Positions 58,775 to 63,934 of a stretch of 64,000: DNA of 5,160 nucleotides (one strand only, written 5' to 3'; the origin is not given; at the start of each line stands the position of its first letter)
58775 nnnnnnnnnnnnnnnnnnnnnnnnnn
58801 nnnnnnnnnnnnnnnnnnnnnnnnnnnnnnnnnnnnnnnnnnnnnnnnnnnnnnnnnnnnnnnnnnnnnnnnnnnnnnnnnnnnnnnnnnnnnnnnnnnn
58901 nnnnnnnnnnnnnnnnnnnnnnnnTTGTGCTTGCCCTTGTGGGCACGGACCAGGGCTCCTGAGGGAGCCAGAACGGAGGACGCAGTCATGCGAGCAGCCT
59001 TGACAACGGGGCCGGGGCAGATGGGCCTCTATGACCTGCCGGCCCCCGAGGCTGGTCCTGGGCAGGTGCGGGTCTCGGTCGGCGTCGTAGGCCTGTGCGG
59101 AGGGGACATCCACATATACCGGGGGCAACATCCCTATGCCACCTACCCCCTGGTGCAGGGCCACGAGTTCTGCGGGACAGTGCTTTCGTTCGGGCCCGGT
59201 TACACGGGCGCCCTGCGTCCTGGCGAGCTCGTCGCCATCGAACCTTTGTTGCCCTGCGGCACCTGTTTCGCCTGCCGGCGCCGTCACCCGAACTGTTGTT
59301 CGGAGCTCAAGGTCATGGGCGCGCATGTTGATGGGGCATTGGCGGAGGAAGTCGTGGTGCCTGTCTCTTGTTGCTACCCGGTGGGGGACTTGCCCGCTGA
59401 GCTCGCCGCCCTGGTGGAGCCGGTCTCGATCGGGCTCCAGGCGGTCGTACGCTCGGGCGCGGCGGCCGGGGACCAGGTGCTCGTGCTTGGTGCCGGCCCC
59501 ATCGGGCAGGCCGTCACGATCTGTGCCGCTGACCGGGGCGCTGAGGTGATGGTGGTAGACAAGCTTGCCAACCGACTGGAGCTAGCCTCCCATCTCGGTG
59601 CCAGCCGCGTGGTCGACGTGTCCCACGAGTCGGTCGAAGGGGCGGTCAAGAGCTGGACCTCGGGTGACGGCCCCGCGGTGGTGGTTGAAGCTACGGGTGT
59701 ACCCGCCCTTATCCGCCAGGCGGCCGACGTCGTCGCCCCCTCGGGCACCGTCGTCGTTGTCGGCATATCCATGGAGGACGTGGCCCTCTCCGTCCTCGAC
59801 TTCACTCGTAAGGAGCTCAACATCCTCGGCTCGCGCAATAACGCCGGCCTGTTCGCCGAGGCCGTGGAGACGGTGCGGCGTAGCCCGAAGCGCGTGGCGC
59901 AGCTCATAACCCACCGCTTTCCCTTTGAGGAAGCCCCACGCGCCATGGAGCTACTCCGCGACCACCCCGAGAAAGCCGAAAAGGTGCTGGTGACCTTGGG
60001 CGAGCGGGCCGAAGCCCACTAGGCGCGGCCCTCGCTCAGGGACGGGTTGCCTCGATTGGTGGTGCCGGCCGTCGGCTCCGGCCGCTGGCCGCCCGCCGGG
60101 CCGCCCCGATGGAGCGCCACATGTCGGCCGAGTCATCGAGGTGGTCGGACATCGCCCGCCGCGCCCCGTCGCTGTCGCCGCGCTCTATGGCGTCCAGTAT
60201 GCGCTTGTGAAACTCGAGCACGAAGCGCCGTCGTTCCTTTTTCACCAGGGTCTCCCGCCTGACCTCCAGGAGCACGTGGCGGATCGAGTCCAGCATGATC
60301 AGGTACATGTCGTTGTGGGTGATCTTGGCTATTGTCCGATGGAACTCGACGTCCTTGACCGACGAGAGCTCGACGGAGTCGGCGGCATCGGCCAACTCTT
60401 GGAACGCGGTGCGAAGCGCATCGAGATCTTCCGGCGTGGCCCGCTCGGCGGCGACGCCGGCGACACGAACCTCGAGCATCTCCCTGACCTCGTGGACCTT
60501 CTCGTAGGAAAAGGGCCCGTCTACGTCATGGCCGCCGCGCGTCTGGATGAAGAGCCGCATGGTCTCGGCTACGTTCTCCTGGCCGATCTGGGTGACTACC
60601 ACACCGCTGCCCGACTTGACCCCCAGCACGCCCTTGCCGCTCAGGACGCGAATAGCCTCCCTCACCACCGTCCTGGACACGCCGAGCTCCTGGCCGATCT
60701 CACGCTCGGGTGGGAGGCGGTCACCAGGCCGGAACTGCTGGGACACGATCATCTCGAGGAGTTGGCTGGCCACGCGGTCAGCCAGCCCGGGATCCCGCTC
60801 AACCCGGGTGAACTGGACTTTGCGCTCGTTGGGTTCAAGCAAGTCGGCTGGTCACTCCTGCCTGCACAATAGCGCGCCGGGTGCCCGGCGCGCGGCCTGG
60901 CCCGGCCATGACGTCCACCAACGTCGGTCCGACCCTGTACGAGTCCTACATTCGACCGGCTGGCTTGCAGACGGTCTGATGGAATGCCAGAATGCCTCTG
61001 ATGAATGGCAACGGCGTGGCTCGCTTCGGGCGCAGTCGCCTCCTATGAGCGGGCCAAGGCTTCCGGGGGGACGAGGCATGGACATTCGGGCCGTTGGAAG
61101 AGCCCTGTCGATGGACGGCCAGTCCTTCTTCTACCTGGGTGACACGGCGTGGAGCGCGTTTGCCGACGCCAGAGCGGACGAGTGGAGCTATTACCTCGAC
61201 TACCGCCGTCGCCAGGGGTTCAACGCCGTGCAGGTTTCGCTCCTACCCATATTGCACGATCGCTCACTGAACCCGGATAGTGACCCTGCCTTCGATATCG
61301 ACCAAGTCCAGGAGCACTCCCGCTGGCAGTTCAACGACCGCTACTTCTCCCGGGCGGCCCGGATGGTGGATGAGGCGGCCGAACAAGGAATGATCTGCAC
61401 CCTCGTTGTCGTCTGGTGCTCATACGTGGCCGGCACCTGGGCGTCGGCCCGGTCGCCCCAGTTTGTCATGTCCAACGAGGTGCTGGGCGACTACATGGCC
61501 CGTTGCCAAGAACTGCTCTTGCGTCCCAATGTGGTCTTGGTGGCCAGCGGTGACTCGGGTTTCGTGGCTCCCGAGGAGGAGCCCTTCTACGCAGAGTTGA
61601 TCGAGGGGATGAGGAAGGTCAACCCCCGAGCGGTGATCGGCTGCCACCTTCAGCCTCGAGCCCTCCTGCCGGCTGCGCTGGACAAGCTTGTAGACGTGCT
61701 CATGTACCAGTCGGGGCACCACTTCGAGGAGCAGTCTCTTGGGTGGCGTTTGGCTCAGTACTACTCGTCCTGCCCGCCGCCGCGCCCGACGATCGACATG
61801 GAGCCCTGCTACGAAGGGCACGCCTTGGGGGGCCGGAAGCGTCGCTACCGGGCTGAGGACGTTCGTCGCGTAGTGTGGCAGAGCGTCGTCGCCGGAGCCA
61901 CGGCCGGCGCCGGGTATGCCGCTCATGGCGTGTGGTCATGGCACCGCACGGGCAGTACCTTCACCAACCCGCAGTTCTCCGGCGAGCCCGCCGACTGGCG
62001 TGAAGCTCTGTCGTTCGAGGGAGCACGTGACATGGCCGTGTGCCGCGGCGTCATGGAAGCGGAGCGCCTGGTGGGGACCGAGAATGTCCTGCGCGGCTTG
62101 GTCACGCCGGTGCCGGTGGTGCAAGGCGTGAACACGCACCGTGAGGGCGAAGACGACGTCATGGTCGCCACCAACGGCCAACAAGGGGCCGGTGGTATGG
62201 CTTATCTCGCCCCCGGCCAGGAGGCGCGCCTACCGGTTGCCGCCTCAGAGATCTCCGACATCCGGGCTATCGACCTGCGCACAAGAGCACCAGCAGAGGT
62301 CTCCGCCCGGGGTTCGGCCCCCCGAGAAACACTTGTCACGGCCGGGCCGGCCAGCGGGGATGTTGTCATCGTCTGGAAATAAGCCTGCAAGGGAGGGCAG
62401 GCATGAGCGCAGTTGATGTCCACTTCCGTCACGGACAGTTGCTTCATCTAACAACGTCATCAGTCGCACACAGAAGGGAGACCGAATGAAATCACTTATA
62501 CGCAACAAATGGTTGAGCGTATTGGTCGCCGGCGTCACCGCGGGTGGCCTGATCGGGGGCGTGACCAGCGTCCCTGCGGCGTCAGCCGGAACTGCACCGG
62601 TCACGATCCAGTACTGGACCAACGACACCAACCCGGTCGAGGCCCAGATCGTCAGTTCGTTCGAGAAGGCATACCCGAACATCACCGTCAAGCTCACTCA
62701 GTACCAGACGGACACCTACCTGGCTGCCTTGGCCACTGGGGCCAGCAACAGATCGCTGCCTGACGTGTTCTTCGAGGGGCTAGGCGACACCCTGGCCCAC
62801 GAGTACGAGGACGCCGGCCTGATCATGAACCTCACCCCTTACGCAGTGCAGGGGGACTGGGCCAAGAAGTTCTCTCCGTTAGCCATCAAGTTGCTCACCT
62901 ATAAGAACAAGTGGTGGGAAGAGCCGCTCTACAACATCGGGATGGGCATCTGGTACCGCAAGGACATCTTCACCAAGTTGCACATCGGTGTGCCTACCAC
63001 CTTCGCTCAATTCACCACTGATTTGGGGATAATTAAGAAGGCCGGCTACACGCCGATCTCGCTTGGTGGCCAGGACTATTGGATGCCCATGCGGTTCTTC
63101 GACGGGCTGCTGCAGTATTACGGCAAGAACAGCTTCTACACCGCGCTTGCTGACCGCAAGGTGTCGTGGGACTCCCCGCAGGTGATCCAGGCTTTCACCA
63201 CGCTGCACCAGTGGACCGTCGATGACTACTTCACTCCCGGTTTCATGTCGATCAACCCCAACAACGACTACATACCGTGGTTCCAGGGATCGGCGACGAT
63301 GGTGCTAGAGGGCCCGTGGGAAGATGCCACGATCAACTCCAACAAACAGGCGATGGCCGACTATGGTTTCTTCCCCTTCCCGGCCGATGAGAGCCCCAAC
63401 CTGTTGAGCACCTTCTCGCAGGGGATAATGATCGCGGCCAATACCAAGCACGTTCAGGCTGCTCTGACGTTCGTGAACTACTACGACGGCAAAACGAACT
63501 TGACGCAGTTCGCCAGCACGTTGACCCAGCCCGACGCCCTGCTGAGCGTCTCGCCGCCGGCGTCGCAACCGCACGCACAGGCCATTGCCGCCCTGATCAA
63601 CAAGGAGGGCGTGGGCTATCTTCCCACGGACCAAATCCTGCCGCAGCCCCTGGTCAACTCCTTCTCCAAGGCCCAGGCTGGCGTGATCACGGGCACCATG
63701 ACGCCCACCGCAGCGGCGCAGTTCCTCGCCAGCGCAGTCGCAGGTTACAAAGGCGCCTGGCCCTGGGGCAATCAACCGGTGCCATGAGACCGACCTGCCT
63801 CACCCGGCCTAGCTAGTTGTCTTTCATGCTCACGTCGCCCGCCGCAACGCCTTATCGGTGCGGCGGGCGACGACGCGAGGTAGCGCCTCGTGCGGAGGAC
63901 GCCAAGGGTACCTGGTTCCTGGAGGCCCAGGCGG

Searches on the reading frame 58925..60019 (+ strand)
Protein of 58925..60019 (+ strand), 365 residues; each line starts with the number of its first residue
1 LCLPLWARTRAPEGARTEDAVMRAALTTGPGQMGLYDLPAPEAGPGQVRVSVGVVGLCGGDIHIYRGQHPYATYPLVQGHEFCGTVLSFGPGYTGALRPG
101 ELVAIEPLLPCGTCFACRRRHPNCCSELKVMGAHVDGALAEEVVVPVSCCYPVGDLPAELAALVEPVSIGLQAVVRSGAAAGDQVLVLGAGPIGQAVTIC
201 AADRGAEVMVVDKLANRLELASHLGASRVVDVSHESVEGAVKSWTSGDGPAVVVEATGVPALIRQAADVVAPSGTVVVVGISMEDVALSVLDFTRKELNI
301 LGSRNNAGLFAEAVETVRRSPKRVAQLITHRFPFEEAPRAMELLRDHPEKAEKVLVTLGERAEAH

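Call 7: search_protein_families(library=ncbifam, proteins=[window:58925-60019:+], max_evalue=0.001)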
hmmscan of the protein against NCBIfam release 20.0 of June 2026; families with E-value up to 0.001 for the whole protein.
window:58925-60019:+ (365 aa): 24 families
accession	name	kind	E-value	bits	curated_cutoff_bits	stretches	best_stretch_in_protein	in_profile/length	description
NF007489.0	PRK10083.1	equivalog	5.9e-72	242.5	376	1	22-359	1-338/339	Zn-dependent oxidoreductase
NF041097.1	keto_inos_dh_IolM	equivalog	4.8e-57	193.4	450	1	29-356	36-387/389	scyllo-inosose 3-dehydrogenase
NF003808.0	PRK05396.1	equivalog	6.9e-51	173.1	380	1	33-347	13-331/341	L-threonine 3-dehydrogenase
TIGR00692.1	tdh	equivalog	2.5e-50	171.4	458.35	1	34-354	12-336/340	L-threonine 3-dehydrogenase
NF007375.0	PRK09880.1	equivalog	1.4e-42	145.7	469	1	48-356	30-341/344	L-idonate 5-dehydrogenase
NF007642.0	PRK10309.1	equivalog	4.9e-42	144.4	550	1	27-307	6-290/347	galactitol-1-phosphate 5-dehydrogenase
TIGR03989.1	Rxyl_3153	subfamily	1.2e-30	107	440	1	32-339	13-353/370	NDMA-dependent alcohol dehydrogenase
TIGR03366.1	HpnZ_proposed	hypoth_equivalog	2.9e-30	105.6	328.1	1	42-335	2-313/315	putative phosphonate catabolism associated alcohol dehydrogenase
TIGR03201.1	dearomat_had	equivalog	7.1e-29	101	338.65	1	27-303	4-295/349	6-hydroxycyclohex-1-ene-1-carbonyl-CoA dehydrogenase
TIGR03451.1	mycoS_dep_FDH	equivalog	7e-28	97.4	512.9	1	37-289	18-285/358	S-(hydroxymethyl)mycothiol dehydrogenase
NF010344.0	PRK13771.1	subfamily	1.7e-27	96.3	349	1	22-357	1-332/334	putative alcohol dehydrogenase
NF006940.0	PRK09422.1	equivalog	1.3e-26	93.3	344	1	22-303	1-283/338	alcohol dehydrogenase AdhP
NF041172.1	AcrlCoa_red_Thmprot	equivalog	2.7e-24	85.7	500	1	22-357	1-333/334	acryloyl-CoA reductase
NF047908.1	AldhRedAhr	equivalog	4.4e-22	78.4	470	1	32-346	15-324/335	NADPH-dependent aldehyde reductase Ahr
TIGR02822.1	adh_fam_2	subfamily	1.9e-21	76.5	283.5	1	33-344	15-317/329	zinc-binding alcohol dehydrogenase family protein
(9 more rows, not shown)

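Call 8: search_protein_families(library=pfam, proteins=[window:58925-60019:+], max_evalue=0.001)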
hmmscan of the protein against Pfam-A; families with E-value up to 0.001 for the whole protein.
window:58925-60019:+ (365 aa): 4 families
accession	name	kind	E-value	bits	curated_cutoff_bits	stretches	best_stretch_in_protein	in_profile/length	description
PF00107.32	ADH_zinc_N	-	2e-25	89.6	31.8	1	192-315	1-125/129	Zinc-binding dehydrogenase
PF08240.17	ADH_N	-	2.2e-24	86.1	23.5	1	44-154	1-103/104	Alcohol dehydrogenase GroES-like domain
PF16912.11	Glu_dehyd_C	-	2.6e-17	63.5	34.9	1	158-342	1-199/211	Glucose dehydrogenase C-terminus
PF13602.12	ADH_zinc_N_2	-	7.7e-09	37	27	1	224-346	1-125/134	Zinc-binding dehydrogenase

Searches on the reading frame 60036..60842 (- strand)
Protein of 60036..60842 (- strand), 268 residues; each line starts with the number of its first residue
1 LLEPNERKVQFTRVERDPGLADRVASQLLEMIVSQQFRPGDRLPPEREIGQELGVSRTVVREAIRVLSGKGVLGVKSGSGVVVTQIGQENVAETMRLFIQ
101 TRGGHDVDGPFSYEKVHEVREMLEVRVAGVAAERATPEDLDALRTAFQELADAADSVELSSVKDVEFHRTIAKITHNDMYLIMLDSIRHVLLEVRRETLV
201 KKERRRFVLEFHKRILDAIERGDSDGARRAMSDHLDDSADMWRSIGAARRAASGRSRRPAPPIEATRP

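Call 7: search_protein_families(library=ncbifam, proteins=[window:60036-60842:-], max_evalue=0.001)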
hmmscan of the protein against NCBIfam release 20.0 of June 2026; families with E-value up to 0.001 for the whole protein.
window:60036-60842:- (268 aa): 26 families (the best 25 are shown)
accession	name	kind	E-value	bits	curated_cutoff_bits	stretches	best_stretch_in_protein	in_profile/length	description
NF003011.0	PRK03837.1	subfamily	4.3e-42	144.4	260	1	13-246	8-237/241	transcriptional regulator NanR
NF007741.0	PRK10421.1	equivalog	3.2e-39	134.9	311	1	20-245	8-236/262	transcriptional regulator LldR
NF007588.0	PRK10225.1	equivalog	1.2e-28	100.2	442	1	23-237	13-226/257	Uxu operon transcriptional regulator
NF007001.0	PRK09464.1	equivalog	3.8e-27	95.5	330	1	16-235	7-225/254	pyruvate dehydrogenase complex transcriptional repressor PdhR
NF007442.0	PRK09990.1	equivalog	2.4e-25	89.4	301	1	18-245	9-238/256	transcriptional regulator GlcC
NF008571.0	PRK11523.1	equivalog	5.6e-22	78.4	396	1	20-241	9-224/258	transcriptional regulator ExuR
TIGR03338.1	phnR_burk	equivalog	8.4e-19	68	271.5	2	114-238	83-209/212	phosphonate utilization associated transcriptional regulator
NF003444.0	PRK04984.1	equivalog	1.5e-17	63.9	189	1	28-245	16-226/239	fatty acid metabolism transcriptional regulator FadR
TIGR02812.1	fadR_gamma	equivalog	3.1e-16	59.8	249.2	1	28-245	15-225/235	fatty acid metabolism transcriptional regulator FadR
NF052290.2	MocR_like_YczR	exception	1.1e-11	44.1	487.4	1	21-156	21-135/458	MocR-like transcription factor YczR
NF052282.1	PLP_TF_PdxR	equivalog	3.5e-11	42.8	320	1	21-94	3-76/448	MocR-like pyridoxine biosynthesis transcription factor PdxR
TIGR02018.2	his_ut_repres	equivalog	1.2e-10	41.2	220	1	23-86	3-66/226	histidine utilization transcriptional repressor HutC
TIGR02325.1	C_P_lyase_phnF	equivalog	3.5e-10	39.8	156.8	1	23-85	12-74/238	phosphonate metabolism transcriptional regulator PhnF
NF008504.0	PRK11414.1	equivalog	2.4e-09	37.3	225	1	20-97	12-88/221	GntR family transcriptional regulator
TIGR02404.1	trehalos_R_Bsub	equivalog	2.9e-09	36.9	211.95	1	23-86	4-67/233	trehalose operon repressor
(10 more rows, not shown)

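Call 8: search_protein_families(library=pfam, proteins=[window:60036-60842:-], max_evalue=0.001)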
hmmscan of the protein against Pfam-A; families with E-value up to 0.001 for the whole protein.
window:60036-60842:- (268 aa): 4 families
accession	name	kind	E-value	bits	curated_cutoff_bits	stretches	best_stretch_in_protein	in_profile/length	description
PF07729.17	FCD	-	1e-27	97.5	24.3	1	116-236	2-124/125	FCD domain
PF00392.27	GntR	-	1.8e-20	72.8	27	1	20-83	1-64/64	Bacterial regulatory proteins, gntR family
PF07840.17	FadR_C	-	1.2e-08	35.4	23.6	1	121-245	29-155/164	FadR C-terminal domain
PF13545.12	HTH_Crp_2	-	0.00074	19.9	27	0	23-84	2-62/70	Crp-like helix-turn-helix domain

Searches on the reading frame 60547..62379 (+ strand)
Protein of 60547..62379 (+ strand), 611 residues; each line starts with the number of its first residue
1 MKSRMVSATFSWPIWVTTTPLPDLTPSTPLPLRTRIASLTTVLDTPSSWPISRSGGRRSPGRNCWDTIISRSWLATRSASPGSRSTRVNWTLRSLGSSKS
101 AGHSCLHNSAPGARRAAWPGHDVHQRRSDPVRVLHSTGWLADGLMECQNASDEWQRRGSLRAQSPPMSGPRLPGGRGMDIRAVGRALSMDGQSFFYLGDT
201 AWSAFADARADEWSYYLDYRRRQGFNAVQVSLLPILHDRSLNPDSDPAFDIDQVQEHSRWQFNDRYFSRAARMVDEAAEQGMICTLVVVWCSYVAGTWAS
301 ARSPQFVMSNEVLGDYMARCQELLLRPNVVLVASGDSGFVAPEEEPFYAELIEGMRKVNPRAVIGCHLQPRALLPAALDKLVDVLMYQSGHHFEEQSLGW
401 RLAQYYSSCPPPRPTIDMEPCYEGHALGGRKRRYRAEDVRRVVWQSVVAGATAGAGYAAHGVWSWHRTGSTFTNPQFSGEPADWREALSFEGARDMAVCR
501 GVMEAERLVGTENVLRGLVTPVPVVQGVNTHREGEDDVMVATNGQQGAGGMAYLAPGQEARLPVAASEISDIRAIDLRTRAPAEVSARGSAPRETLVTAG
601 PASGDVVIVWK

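Call 7: search_protein_families(library=ncbifam, proteins=[window:60547-62379:+], max_evalue=0.001)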
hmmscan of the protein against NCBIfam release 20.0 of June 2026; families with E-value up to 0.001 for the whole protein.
window:60547-62379:+ (611 aa): 0 families

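Call 8: search_protein_families(library=pfam, proteins=[window:60547-62379:+], max_evalue=0.001)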
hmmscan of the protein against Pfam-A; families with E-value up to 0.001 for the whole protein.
window:60547-62379:+ (611 aa): 1 family
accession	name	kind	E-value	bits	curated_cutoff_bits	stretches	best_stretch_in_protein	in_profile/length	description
PF13204.13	Apiosidase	-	2.4e-66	225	26.5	1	185-506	5-316/320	Apiosidase-like, catalytic domain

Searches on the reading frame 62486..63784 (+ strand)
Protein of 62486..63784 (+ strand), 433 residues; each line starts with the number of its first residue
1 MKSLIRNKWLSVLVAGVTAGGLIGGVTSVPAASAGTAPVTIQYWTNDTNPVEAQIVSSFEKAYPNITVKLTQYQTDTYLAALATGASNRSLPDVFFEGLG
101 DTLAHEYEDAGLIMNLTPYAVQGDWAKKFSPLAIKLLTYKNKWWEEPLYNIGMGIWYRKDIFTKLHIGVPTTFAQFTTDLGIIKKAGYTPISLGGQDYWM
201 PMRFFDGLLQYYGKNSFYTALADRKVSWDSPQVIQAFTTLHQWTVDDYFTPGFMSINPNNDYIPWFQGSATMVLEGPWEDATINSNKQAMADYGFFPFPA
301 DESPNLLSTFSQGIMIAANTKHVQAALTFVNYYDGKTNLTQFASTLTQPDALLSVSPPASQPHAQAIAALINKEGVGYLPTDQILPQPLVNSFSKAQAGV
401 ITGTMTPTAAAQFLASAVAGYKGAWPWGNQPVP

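Call 7: search_protein_families(library=ncbifam, proteins=[window:62486-63784:+], max_evalue=0.001)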
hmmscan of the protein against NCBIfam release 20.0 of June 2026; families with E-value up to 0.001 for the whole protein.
window:62486-63784:+ (433 aa): 2 families
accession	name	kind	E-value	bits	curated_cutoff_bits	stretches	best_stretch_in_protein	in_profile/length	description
TIGR03850.1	bind_CPR_0540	equivalog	2.9e-09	36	299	1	54-333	52-345/437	carbohydrate ABC transporter substrate-binding protein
TIGR03851.1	chitin_NgcE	equivalog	3.4e-09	36.2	399.65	1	149-297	159-309/450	N-acetylglucosamine/diacetylchitobiose ABC transporter substrate-binding protein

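Call 8: search_protein_families(library=pfam, proteins=[window:62486-63784:+], max_evalue=0.001)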
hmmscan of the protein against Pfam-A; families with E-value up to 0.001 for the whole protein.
window:62486-63784:+ (433 aa): 2 families
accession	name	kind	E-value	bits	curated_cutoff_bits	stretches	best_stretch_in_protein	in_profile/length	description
PF01547.30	SBP_bac_1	-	3.1e-27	96.8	26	1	53-333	16-300/307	Bacterial extracellular solute-binding protein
PF13416.11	SBP_bac_8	-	3.2e-15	57.1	27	1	54-346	1-256/279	Bacterial extracellular solute-binding protein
